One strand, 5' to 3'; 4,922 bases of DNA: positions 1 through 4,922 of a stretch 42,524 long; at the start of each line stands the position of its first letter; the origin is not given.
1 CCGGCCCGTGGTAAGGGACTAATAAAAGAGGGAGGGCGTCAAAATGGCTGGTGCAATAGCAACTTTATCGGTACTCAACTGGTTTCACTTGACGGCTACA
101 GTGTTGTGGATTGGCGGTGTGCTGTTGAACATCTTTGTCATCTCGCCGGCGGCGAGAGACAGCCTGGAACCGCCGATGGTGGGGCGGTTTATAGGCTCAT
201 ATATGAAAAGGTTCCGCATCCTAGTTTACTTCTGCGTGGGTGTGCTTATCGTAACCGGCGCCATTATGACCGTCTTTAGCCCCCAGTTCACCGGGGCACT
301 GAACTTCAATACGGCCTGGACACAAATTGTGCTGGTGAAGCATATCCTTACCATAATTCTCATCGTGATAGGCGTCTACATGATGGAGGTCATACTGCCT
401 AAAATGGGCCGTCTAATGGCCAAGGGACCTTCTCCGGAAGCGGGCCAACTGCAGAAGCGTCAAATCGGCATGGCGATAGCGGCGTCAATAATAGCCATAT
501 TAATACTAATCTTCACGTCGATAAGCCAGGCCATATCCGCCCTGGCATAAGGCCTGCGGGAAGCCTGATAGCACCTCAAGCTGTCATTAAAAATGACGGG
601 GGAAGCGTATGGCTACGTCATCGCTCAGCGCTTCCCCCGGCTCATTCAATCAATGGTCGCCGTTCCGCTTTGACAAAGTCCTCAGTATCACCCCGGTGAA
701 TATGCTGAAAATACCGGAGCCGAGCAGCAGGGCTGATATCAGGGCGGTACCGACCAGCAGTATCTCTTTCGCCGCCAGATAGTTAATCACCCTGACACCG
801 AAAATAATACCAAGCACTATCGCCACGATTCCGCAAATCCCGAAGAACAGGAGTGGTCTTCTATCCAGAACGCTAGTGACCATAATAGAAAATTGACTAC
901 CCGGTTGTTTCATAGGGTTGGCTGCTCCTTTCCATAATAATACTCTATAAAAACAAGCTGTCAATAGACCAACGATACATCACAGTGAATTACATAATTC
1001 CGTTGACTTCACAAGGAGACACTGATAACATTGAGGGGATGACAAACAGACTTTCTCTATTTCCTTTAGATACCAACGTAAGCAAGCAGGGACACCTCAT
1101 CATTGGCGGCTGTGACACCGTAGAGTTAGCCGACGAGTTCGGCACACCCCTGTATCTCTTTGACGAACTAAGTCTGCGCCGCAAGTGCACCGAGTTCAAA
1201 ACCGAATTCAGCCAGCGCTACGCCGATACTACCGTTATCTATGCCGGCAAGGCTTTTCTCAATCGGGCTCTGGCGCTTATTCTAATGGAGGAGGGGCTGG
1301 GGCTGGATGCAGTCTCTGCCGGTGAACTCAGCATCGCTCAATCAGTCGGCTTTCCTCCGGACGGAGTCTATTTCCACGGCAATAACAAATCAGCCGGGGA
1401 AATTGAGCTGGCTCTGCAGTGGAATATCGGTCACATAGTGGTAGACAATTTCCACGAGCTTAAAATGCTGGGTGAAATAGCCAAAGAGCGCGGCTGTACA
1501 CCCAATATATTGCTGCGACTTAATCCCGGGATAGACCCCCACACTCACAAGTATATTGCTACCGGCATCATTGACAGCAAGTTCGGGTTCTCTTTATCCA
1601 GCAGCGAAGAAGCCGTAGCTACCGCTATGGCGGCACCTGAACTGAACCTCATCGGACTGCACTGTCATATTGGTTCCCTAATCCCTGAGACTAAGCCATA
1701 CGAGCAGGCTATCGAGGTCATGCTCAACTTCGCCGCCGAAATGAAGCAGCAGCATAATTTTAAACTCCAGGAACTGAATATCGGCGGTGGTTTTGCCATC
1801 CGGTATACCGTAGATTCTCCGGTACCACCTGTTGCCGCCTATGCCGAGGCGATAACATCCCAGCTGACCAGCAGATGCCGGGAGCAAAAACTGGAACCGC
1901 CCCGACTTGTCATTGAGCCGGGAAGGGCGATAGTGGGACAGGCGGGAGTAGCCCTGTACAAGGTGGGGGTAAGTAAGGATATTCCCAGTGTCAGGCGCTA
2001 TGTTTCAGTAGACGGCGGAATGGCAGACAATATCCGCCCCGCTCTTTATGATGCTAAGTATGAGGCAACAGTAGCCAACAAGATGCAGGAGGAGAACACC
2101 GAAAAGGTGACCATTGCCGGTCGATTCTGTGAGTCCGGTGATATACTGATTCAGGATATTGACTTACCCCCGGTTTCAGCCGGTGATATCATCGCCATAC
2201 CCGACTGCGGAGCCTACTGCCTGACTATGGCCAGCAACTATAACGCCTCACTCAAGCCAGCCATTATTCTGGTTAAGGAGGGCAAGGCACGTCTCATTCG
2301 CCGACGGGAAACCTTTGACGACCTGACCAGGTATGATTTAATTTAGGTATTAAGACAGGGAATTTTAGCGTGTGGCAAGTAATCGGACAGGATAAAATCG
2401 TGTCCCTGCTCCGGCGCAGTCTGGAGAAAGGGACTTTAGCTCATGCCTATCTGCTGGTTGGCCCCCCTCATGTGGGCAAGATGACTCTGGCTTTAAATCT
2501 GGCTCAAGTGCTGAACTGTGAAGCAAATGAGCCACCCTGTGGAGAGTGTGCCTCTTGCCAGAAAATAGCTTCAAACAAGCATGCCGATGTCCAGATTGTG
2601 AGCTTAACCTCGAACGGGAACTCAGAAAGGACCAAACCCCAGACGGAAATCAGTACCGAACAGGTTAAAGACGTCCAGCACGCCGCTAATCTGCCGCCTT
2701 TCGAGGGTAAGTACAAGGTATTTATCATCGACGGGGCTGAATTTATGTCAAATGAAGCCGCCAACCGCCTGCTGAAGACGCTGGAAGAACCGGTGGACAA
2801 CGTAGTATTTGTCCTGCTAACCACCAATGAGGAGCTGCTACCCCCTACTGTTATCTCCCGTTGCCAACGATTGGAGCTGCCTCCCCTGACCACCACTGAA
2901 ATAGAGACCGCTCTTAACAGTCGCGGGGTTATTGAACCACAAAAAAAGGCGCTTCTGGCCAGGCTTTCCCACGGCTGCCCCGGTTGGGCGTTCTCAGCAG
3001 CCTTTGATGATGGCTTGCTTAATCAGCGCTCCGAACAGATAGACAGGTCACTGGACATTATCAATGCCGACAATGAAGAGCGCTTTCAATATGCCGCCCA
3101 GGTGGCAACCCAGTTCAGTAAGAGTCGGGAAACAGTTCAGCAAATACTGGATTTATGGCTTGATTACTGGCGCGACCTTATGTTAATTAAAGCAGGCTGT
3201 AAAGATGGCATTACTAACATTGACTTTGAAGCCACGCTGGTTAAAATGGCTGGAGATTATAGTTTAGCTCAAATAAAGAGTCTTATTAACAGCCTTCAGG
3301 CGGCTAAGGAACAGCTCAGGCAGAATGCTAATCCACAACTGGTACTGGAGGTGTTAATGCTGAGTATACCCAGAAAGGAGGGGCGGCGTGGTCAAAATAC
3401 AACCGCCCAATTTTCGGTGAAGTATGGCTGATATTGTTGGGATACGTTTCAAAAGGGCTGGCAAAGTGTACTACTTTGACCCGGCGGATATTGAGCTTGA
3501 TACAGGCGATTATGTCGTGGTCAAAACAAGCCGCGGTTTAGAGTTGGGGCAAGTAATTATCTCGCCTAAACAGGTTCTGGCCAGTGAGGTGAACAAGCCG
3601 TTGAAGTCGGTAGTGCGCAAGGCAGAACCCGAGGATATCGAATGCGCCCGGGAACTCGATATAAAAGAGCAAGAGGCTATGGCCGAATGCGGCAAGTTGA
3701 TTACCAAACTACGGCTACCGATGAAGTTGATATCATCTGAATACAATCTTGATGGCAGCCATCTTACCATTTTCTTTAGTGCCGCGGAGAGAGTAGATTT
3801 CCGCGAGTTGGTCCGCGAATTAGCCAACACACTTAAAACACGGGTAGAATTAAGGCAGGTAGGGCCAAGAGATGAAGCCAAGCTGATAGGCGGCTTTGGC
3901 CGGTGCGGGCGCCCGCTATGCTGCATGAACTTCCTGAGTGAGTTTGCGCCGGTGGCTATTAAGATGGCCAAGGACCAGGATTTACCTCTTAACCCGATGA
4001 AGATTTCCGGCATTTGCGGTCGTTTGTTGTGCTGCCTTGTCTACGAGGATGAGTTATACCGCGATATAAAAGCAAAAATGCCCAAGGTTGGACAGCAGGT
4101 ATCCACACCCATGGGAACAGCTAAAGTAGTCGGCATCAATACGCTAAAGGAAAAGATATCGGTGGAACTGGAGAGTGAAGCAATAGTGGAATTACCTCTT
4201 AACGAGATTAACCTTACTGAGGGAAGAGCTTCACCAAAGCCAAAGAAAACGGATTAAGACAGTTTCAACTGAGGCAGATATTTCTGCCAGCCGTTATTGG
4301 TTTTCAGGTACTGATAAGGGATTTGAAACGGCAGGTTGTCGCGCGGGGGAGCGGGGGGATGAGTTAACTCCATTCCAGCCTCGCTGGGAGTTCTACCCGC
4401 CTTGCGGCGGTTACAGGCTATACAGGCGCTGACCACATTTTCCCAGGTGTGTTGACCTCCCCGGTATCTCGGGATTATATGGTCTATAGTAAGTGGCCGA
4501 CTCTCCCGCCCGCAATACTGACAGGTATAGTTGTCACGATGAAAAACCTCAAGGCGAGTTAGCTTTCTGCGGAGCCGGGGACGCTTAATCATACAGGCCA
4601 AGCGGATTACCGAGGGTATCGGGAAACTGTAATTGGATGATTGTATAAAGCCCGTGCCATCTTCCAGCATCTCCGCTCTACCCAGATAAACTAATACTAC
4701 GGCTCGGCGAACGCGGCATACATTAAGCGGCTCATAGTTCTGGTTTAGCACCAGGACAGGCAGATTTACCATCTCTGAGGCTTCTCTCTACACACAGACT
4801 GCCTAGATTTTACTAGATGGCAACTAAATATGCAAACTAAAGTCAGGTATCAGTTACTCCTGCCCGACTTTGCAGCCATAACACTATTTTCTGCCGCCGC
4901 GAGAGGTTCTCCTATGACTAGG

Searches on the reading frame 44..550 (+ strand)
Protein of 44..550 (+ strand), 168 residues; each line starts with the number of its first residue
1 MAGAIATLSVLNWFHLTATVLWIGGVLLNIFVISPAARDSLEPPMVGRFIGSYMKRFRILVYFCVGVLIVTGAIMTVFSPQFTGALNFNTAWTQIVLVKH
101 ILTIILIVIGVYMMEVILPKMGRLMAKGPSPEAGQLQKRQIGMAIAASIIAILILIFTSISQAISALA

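Call 25: search_protein_families(library=pfam, proteins=[window:44-550:+], max_evalue=0.00001)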
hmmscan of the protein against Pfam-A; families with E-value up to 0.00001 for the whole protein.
window:44-550:+ (168 aa): 2 families
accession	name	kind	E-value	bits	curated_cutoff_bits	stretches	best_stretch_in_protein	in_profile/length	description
PF05425.18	CopD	-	4.9e-11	43.4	32.1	1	54-156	4-100/105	Copper resistance protein D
PF13664.11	DUF4149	-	4.7e-06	27.2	24.6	1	19-128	3-100/102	Domain of unknown function (DUF4149)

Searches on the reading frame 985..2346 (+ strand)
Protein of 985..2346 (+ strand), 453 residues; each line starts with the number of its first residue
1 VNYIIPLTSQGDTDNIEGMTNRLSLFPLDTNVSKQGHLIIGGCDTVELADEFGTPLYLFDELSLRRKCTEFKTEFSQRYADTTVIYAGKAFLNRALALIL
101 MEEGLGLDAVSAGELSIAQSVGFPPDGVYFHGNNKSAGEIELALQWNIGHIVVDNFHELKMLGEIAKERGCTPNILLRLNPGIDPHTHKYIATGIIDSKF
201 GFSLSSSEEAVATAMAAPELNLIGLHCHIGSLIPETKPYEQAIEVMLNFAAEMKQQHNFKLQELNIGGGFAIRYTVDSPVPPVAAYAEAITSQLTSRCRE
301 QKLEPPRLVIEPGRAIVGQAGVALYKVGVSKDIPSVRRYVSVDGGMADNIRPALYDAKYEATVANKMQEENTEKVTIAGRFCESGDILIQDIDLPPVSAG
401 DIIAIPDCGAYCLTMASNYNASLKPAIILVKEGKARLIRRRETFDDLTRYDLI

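Call 25: search_protein_families(library=pfam, proteins=[window:985-2346:+], max_evalue=0.00001)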
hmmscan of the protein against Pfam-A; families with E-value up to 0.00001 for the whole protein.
window:985-2346:+ (453 aa): 2 families
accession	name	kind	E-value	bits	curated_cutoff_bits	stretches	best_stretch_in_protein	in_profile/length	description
PF02784.22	Orn_Arg_deC_N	-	4.2e-61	206.9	23.4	1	64-318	4-247/247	Pyridoxal-dependent decarboxylase, pyridoxal binding domain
PF00278.28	Orn_DAP_Arg_deC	-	1.1e-19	70.9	23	1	231-409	5-95/95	Pyridoxal-dependent decarboxylase, C-terminal sheet domain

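Call 80: search_protein_families(library=ncbifam, proteins=[window:985-2346:+], max_evalue=1e-10)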
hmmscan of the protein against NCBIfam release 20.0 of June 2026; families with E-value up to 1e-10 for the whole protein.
window:985-2346:+ (453 aa): 7 families
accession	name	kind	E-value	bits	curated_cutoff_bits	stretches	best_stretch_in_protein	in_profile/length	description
TIGR01048.1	lysA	equivalog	1.3e-144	481.8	297.9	1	32-450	3-415/417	diaminopimelate decarboxylase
NF052544.1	OrLyDeCDokD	equivalog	8e-61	206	700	1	33-452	21-460/461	ornithine/lysine decarboxylase DokD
NF006515.0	PRK08961.1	equivalog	3e-55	187.6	802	1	52-425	501-854/861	bifunctional aspartate kinase/diaminopimelate decarboxylase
TIGR03099.1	dCO2ase_PEP1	hypoth_equivalog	2.2e-52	178.5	478.45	1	34-414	4-381/398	pyridoxal-dependent decarboxylase, exosortase A system-associated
NF041039.1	FslC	exception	6.5e-25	87.8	500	1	47-441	21-415/418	rhizoferrin biosystnesis N-citrylornithine decarboxylase FslC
TIGR01273.1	speA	equivalog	7.3e-23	80.9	624.1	1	102-327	114-348/624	arginine decarboxylase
NF003763.0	PRK05354.1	equivalog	2.1e-21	76.1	369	1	103-329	123-358/636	biosynthetic arginine decarboxylase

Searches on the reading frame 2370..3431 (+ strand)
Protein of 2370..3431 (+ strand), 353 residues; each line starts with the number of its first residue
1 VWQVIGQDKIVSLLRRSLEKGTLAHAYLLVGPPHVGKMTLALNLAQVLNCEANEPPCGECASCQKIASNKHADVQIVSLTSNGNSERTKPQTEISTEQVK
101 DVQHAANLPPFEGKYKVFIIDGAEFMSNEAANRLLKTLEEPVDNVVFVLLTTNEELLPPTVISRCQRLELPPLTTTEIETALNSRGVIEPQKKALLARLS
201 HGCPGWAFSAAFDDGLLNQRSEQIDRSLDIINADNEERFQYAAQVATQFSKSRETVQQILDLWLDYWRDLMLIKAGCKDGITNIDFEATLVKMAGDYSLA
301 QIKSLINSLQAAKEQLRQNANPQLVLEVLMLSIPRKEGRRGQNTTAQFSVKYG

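Call 25: search_protein_families(library=pfam, proteins=[window:2370-3431:+], max_evalue=0.00001)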
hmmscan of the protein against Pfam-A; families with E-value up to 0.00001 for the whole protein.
window:2370-3431:+ (353 aa): 3 families
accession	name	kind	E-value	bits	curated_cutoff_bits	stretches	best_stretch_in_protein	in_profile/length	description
PF13177.12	DNA_pol3_delta2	-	7.4e-51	172.8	27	1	6-173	1-160/161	DNA polymerase III, delta subunit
PF00004.35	AAA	-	4.8e-07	30.7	21.2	1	27-168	1-126/131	ATPase family associated with various cellular activities (AAA)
PF09115.15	DNApol3-delta_C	-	1e-06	29.6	21.7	1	243-333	25-115/117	DNA polymerase III, delta subunit, C terminal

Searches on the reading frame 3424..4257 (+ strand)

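Call 25: search_protein_families(library=pfam, proteins=[window:3424-4257:+], max_evalue=0.00001)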
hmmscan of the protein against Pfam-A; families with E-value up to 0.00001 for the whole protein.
window:3424-4257:+ (277 aa): 1 family
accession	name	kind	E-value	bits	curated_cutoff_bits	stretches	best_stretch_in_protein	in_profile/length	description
PF04468.17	PSP1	-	2.9e-30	104.9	27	1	61-146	1-86/86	PSP1 C-terminal conserved region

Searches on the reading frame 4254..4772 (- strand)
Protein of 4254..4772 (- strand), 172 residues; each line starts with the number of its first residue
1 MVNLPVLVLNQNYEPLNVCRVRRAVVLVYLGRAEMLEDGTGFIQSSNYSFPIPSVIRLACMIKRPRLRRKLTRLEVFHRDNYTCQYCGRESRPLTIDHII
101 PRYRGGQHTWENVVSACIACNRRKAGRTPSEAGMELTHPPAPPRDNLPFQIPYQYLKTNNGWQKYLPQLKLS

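Call 25: search_protein_families(library=pfam, proteins=[window:4254-4772:-], max_evalue=0.00001)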
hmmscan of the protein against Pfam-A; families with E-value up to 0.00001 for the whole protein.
window:4254-4772:- (172 aa): 2 families
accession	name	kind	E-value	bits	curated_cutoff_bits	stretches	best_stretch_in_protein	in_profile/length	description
PF01844.29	HNH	-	3.5e-15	56.3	21.4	1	84-124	1-44/47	HNH endonuclease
PF14279.12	HNH_5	-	2.5e-14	53.4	27.5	1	84-136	1-55/56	HNH endonuclease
